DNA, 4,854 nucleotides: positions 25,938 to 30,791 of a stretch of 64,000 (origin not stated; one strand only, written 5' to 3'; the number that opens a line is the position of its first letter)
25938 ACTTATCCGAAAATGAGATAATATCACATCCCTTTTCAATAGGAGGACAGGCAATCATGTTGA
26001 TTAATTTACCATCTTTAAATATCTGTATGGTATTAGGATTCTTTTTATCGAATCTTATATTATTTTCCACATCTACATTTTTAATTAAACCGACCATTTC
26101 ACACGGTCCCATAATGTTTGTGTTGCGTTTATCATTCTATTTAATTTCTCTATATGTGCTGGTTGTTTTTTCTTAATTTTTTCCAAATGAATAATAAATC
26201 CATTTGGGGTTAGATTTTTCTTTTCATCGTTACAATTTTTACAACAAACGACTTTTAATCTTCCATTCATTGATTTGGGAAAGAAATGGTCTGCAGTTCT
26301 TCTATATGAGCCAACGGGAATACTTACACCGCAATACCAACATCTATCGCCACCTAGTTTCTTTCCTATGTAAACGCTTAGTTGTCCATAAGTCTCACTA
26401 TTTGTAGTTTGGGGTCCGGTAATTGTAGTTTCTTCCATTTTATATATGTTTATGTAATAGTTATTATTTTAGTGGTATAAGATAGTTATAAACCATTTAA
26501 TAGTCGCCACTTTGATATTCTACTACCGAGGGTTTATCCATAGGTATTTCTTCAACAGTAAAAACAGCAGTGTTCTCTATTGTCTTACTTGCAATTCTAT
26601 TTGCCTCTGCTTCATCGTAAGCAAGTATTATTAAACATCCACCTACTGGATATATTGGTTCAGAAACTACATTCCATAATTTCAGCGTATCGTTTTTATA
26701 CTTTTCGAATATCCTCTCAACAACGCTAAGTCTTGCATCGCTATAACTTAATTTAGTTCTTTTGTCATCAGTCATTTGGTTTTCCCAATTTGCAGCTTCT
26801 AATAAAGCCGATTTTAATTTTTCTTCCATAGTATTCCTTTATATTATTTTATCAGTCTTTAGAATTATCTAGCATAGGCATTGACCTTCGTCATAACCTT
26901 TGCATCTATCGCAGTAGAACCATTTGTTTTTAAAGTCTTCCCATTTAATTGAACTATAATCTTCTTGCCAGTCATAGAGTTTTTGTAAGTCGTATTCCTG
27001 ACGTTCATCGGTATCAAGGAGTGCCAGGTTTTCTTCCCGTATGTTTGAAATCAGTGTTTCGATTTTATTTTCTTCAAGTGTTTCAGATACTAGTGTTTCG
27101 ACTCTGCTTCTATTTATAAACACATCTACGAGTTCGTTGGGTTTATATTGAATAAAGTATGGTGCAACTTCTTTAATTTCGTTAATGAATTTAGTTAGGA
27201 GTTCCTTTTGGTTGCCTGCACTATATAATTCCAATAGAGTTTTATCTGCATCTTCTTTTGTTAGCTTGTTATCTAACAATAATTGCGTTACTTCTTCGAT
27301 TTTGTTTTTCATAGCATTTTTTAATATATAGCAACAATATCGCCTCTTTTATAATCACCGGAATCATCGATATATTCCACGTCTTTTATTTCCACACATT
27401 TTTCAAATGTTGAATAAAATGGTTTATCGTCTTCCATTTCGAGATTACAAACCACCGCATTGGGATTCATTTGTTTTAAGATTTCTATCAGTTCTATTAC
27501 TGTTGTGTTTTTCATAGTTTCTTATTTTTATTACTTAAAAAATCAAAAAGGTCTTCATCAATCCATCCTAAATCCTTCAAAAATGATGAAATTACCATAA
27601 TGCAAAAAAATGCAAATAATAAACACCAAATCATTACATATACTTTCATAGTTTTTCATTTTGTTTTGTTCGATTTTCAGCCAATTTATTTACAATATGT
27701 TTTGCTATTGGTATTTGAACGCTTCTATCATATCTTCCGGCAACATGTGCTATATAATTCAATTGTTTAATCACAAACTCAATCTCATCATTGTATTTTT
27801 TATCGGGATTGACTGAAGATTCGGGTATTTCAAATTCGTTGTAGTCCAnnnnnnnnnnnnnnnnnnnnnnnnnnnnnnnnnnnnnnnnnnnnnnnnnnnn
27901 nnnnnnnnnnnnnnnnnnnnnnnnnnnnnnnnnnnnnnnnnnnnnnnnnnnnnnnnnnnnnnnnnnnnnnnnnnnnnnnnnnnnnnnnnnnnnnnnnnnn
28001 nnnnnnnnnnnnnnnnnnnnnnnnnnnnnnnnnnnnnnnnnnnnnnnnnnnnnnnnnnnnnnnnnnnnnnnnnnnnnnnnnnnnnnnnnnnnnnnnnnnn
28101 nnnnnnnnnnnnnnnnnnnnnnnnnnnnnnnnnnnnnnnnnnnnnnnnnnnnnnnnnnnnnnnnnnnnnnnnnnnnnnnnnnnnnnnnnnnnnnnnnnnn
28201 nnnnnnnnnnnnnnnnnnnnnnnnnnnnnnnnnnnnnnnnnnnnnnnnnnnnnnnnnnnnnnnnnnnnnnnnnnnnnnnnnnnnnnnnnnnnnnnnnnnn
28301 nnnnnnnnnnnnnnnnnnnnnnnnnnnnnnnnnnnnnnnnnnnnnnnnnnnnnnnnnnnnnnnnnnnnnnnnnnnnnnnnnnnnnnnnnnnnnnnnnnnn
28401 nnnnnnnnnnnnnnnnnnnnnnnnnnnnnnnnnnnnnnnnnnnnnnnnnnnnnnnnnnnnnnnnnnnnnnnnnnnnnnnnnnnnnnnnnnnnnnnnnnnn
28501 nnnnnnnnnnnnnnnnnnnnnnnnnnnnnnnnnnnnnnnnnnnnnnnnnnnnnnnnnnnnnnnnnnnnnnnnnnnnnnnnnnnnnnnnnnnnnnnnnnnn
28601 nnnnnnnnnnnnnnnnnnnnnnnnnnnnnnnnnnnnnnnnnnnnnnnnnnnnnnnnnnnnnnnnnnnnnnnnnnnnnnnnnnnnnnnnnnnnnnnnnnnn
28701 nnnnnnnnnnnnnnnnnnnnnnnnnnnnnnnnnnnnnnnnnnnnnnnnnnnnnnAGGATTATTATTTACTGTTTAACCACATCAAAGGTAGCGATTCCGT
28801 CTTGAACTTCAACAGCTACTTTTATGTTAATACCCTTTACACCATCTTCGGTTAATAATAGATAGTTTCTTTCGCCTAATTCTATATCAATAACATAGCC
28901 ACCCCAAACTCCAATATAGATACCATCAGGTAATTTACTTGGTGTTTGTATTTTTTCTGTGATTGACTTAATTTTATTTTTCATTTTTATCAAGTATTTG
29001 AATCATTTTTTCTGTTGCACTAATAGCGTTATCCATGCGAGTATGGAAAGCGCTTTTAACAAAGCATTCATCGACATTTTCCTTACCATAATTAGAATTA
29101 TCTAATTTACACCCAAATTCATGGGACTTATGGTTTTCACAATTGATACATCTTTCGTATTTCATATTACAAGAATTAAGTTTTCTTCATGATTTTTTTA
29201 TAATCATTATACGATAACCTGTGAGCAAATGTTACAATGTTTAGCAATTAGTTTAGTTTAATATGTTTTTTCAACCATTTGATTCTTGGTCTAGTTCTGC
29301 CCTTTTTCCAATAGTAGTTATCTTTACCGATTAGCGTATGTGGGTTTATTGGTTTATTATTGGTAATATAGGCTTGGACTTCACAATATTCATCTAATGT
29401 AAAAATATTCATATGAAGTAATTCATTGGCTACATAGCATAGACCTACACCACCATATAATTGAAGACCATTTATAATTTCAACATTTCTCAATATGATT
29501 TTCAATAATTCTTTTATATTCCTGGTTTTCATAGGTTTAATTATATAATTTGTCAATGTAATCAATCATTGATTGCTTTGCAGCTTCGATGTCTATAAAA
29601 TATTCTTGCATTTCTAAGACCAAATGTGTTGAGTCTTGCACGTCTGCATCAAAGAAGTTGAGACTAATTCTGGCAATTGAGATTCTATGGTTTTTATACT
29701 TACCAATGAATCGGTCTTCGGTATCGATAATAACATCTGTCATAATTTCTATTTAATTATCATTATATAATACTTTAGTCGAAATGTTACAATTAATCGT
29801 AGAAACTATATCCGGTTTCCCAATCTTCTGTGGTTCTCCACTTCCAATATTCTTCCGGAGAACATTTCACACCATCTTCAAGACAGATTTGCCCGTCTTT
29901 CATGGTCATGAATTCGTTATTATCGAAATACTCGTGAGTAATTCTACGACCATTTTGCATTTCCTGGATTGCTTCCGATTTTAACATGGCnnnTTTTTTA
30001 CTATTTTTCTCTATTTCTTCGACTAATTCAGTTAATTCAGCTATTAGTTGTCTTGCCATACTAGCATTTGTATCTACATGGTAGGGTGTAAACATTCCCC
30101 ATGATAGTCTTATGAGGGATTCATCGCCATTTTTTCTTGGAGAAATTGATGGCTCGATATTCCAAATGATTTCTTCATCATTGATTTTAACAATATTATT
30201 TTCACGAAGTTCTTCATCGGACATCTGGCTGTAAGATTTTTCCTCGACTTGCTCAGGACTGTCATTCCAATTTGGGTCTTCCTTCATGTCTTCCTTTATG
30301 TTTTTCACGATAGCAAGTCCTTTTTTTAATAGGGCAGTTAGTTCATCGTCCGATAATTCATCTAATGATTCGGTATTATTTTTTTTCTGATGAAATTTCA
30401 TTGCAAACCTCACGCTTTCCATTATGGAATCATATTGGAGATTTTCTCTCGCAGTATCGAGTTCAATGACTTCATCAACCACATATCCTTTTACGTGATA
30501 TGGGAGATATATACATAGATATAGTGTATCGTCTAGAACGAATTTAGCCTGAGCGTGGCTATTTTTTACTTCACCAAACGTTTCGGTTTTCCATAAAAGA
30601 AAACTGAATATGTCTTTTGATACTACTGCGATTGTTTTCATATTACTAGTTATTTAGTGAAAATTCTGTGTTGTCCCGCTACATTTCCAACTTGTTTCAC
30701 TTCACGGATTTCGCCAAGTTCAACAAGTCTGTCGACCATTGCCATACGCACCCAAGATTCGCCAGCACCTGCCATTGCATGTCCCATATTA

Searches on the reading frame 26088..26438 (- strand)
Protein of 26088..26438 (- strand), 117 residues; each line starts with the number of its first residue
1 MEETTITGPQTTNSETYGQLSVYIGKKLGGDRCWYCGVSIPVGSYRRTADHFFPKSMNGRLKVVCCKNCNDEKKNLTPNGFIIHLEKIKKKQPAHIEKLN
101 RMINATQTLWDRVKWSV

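Call 71: search_protein_families(library=pfam, proteins=[window:26088-26438:-], max_evalue=0.1)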
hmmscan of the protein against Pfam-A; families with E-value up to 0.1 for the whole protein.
window:26088-26438:- (117 aa): 4 families
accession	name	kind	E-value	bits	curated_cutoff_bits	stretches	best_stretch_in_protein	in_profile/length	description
PF14279.12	HNH_5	-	1.5e-06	28.5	27.5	1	33-84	1-54/56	HNH endonuclease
PF13395.12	HNH_4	-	0.0023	18.3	22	1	33-78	1-53/54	HNH endonuclease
PF06467.20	zf-FCS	-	0.022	15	22.4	0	31-40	5-14/39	MYM-type Zinc finger with FCS sequence motif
PF12156.14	ATPase-cat_bd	-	0.034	15.3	27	1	33-111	2-73/86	Putative metal-binding domain of cation transport ATPase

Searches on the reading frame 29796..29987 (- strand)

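Call 25: search_protein_families(library=phrogs, proteins=[window:29796-29987:-], max_evalue=0.01)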
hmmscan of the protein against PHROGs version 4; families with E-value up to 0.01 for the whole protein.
window:29796-29987:- (64 aa): 3 families
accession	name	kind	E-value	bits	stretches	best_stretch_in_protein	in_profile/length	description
phrog_3474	-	unknown function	7.8e-15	55.4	1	1-62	4-61/64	-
phrog_22208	-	unknown function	1.3e-05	26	1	4-61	12-65/147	-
phrog_6670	-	unknown function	0.0029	18.4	1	1-57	1-56/120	-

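Call 71: search_protein_families(library=pfam, proteins=[window:29796-29987:-], max_evalue=0.1)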
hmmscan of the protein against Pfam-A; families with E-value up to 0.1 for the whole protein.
window:29796-29987:- (64 aa): 0 families

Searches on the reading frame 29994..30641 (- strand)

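Call 25: search_protein_families(library=phrogs, proteins=[window:29994-30641:-], max_evalue=0.01)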
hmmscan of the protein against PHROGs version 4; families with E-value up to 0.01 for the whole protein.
window:29994-30641:- (216 aa): 0 families

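Call 71: search_protein_families(library=pfam, proteins=[window:29994-30641:-], max_evalue=0.1)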
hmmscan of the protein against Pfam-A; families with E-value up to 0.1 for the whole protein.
window:29994-30641:- (216 aa): 3 families
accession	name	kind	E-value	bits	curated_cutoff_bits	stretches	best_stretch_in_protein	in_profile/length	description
PF19677.4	DUF6179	-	0.013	15.1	25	1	71-121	23-75/272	Family of unknown function (DUF6179)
PF14313.11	Soyouz_module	-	0.032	14.5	22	1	94-117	2-25/58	N-terminal region of Paramyxovirinae phosphoprotein (P)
PF03020.21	LEM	-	0.061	13.4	24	0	137-147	2-12/40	LEM domain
